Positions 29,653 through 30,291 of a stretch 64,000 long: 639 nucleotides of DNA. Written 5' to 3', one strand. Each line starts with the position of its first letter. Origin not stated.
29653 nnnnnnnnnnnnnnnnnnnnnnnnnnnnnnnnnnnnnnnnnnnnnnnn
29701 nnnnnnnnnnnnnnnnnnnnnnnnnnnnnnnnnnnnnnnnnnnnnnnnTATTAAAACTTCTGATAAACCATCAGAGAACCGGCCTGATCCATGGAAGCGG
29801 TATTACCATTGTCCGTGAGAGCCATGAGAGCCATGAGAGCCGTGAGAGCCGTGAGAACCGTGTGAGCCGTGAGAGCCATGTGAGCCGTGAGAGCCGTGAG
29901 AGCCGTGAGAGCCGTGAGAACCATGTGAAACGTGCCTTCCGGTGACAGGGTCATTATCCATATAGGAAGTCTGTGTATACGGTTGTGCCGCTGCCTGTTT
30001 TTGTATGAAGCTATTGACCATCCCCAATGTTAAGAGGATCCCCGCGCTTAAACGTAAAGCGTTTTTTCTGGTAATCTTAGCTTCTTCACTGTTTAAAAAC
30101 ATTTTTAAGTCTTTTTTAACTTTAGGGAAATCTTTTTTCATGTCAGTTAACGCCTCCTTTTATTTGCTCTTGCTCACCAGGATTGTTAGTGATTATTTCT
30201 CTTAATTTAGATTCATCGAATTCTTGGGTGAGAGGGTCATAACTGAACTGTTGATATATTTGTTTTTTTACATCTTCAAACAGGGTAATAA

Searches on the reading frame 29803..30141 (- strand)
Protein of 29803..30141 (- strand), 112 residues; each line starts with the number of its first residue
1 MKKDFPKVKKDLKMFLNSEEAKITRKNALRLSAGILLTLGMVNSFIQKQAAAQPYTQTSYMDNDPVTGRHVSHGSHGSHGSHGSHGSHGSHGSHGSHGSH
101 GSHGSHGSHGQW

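Call 6: search_protein_families(library=ncbifam, proteins=[window:29803-30141:-], max_evalue=0.01)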
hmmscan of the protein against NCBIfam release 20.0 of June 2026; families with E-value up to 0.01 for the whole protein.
window:29803-30141:- (112 aa): 5 families
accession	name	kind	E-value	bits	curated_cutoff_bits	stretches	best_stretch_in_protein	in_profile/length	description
NF038313.3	HisXaaSer_A4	exception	1.1e-24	87.2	55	1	5-112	2-93/93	His-Xaa-Ser repeat protein HxsA4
NF038309.1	HisXaaSer_A3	equivalog_domain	1.3e-08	34.5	65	1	5-79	2-76/81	His-Xaa-Ser repeat protein HxsA3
NF038329.2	gly_rich_SclB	equivalog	8.9e-07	28.2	325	1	73-108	149-184/442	LPXTG-anchored collagen-like adhesin Scl2/SclB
NF046116.1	adhesin_Lcl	equivalog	0.00022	19.9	500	1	70-109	83-122/431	collagen-like adhesin Lcl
NF038330.1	adhesin_SclA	exception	0.0011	18.7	400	1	72-109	133-170/405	LPXTG-anchored collagen-like adhesin Scl1/SclA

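Call 7: search_protein_families(library=pfam, proteins=[window:29803-30141:-], max_evalue=0.01)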
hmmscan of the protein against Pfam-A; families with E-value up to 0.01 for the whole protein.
window:29803-30141:- (112 aa): 1 family
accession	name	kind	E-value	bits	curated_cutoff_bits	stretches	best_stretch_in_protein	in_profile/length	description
PF01391.23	Collagen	-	4.3e-07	30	27.2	1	73-110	12-49/60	Collagen triple helix repeat (20 copies)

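Call 48: search_protein_families(library=padloc, proteins=[window:29803-30141:-], max_evalue=0.001)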
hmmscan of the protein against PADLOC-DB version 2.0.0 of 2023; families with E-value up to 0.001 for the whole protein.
window:29803-30141:- (112 aa): 0 families

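Call 72: find_homologous_proteins(query=window:29803-30141:-, max_evalue=0.001)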
Query window:29803-30141:- (112 aa): 336 proteins with E <= 0.001 among 5709 candidates; the best 120 are listed.
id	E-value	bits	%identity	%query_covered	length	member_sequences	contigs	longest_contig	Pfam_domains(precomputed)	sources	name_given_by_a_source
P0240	3.7e-33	132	57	66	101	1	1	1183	-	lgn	-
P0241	1.1e-32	130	64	62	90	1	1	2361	-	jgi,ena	-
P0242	3.6e-31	125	43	92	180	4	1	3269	-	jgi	-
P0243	3.8e-31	125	40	100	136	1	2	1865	-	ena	-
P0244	1.0e-30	124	45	69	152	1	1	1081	-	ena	-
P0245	8.4e-29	118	67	68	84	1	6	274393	-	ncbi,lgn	-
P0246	9.9e-29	118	-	-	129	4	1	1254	-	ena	-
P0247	1.2e-28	117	35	69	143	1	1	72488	-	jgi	-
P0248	1.7e-27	114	46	96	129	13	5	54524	-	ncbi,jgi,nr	ncbi:MAG: hypothetical protein PHP89_02615 [Candidatus Omnitrophica bacterium]|jgi:hypothetical prot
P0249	2.0e-27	113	-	-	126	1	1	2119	-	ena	-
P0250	2.3e-27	113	49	100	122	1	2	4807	-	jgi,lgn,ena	-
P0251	2.9e-24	103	35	71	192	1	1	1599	-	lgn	-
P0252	4.2e-24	103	-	-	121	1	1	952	-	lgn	-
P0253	6.4e-24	102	-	-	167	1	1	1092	-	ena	-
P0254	7.1e-24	102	54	100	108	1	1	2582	-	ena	-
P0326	1.4e-11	62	-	-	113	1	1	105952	-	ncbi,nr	ncbi:MAG: hypothetical protein NT067_05100 [Candidatus Diapherotrites archaeon]|nr:hypothetical prot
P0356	3.5e-10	58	39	73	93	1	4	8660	-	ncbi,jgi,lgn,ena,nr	ncbi:MAG: His-Xaa-Ser repeat protein HxsA4 [Actinobacteria bacterium]|nr:His-Xaa-Ser repeat protein 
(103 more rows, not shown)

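Call 73: find_encoding_contigs(protein=P0356, flank=10000, max_places=2)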
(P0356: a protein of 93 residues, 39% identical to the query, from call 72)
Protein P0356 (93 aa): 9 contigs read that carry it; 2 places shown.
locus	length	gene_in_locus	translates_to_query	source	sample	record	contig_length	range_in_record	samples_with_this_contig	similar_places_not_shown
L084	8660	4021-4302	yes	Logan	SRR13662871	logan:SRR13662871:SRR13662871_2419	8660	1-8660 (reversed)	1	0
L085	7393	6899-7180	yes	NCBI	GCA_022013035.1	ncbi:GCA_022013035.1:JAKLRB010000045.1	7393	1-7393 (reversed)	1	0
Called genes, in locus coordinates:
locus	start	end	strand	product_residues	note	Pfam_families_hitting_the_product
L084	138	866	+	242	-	-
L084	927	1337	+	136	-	PF27806:HxsD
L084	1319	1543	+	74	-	-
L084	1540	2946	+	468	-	PF04055:Radical_SAM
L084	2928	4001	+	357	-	-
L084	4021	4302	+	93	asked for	-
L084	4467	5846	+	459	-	PF04055:Radical_SAM, PF13353:Fer4_12 (faint)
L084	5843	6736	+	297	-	PF04055:Radical_SAM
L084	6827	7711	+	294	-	PF04055:Radical_SAM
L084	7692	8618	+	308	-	PF04055:Radical_SAM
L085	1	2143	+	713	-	PF05345:He_PIG (weak)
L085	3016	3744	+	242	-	-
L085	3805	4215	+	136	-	PF27806:HxsD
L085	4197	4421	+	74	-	-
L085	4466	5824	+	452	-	PF04055:Radical_SAM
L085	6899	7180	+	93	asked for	-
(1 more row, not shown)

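Call 74: find_encoding_contigs(protein=P0326, flank=10000, max_places=1)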
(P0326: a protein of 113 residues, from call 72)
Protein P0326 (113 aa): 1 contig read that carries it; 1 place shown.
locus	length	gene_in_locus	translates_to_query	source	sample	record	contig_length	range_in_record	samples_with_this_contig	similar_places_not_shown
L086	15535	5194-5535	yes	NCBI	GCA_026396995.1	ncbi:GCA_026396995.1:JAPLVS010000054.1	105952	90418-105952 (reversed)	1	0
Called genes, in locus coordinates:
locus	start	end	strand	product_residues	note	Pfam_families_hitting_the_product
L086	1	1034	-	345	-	?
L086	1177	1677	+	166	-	PF27806:HxsD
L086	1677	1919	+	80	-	-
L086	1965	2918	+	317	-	PF04055:Radical_SAM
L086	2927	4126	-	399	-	PF02636:Methyltransf_28, PF13649:Methyltransf_25 (weak), PF08241:Methyltransf_11 (faint)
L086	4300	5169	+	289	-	PF04055:Radical_SAM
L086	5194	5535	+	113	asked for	-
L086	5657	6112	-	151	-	-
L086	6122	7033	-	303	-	PF04055:Radical_SAM, PF13353:Fer4_12 (weak)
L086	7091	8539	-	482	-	PF04055:Radical_SAM, PF13353:Fer4_12 (weak), PF13186:SPASM (weak)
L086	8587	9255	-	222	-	-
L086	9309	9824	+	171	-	-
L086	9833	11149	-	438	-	PF02310:B12-binding, PF04055:Radical_SAM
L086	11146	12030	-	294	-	PF04055:Radical_SAM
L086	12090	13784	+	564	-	PF13231:PMT_2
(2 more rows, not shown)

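Call 75: find_encoding_contigs(protein=P0245, flank=10000, max_places=1)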
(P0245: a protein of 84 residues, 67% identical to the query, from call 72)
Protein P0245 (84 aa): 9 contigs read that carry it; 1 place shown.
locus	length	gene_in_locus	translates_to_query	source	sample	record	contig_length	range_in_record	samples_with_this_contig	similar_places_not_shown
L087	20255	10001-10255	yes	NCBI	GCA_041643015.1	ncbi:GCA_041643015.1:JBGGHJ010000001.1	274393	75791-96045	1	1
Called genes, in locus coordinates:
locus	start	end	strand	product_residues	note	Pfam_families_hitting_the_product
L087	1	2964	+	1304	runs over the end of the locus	PF04055:Radical_SAM, PF13353:Fer4_12 (faint), PF04055:Radical_SAM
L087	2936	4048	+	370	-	PF04055:Radical_SAM, PF13186:SPASM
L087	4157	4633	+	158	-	PF07603:Lcl_C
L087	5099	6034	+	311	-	PF04055:Radical_SAM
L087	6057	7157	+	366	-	PF04055:Radical_SAM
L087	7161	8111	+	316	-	PF04055:Radical_SAM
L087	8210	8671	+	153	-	-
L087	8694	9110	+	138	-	PF27806:HxsD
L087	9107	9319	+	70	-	-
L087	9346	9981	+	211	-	-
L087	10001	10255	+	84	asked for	-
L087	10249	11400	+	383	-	PF01478:Peptidase_A24 (weak)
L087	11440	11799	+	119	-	-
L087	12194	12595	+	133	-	PF07963:N_methyl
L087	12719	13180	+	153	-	PF07963:N_methyl (weak)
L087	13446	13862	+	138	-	-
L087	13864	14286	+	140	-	-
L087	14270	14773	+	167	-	-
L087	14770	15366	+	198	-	PF07963:N_methyl (faint)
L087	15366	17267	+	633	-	PF16241:DUF4900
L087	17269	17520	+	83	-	-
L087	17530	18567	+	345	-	PF11104:PilM_2, PF14450:FtsA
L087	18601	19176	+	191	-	-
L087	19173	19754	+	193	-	PF04350:PilO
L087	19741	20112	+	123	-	-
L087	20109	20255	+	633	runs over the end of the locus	PF07660:STN (faint), PF00263:Secretin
